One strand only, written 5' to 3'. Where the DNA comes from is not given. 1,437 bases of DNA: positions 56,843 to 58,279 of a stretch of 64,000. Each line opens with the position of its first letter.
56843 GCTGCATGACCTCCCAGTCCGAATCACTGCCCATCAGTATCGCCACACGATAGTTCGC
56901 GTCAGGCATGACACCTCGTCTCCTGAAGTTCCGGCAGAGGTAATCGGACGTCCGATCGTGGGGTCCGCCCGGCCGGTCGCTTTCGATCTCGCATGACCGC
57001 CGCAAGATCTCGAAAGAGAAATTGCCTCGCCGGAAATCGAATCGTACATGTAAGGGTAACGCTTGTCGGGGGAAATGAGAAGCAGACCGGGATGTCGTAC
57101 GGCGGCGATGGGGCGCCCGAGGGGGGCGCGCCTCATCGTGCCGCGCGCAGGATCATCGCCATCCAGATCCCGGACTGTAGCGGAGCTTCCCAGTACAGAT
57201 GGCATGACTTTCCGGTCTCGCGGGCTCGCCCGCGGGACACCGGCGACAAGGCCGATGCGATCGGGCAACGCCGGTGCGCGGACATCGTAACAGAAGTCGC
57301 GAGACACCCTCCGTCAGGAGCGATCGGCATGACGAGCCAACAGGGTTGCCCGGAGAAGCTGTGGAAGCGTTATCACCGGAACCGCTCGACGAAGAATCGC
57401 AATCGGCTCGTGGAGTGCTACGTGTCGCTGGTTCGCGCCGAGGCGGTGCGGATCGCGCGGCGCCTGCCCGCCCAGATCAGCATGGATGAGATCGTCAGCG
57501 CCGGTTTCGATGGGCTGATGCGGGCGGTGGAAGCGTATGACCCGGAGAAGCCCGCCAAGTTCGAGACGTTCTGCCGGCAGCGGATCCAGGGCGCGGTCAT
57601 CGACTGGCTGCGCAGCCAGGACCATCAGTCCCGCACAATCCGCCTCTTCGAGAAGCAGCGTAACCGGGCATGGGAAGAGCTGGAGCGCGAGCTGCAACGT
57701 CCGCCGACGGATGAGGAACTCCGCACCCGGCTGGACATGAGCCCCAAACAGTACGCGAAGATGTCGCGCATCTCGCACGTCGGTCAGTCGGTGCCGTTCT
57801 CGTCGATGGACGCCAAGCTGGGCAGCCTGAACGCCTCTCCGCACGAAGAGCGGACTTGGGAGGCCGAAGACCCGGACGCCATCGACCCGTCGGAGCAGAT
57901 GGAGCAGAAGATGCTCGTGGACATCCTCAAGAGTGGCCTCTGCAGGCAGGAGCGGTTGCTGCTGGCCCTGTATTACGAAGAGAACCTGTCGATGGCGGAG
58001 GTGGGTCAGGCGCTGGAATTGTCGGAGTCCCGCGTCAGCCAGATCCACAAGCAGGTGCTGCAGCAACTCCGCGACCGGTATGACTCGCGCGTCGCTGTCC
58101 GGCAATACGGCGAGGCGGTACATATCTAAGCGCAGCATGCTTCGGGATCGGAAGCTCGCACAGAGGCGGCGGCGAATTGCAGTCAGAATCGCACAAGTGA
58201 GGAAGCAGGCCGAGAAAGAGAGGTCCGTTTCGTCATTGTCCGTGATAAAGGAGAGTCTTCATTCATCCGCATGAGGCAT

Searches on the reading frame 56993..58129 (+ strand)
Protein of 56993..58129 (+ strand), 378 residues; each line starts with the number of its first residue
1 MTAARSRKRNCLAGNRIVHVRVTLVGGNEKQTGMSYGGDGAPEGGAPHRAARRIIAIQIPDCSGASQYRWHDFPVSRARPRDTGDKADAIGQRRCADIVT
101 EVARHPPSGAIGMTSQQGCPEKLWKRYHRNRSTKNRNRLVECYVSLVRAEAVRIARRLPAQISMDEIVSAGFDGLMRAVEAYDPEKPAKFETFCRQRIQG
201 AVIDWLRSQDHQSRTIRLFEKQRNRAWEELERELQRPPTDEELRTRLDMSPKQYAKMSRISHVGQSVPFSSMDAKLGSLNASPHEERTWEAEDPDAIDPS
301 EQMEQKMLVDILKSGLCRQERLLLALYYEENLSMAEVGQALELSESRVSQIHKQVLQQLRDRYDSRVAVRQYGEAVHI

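Call 95: search_protein_families(library=pfam, proteins=[window:56993-58129:+], max_evalue=0.001)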
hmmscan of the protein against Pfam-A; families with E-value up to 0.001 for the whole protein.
window:56993-58129:+ (378 aa): 4 families
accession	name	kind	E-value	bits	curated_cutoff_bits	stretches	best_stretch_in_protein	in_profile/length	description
PF04545.22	Sigma70_r4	-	2.1e-12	46.8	24.1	1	316-360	5-49/50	Sigma-70, region 4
PF04542.20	Sigma70_r2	-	3.6e-12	46.4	24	1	139-210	1-69/71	Sigma-70 region 2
PF04539.22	Sigma70_r3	-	4.9e-08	33.4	25.3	1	224-266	7-49/78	Sigma-70 region 3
PF04297.20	UPF0122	-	3.5e-05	24.4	22.7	1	302-365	4-66/101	Putative helix-turn-helix protein, YlxM / p13 like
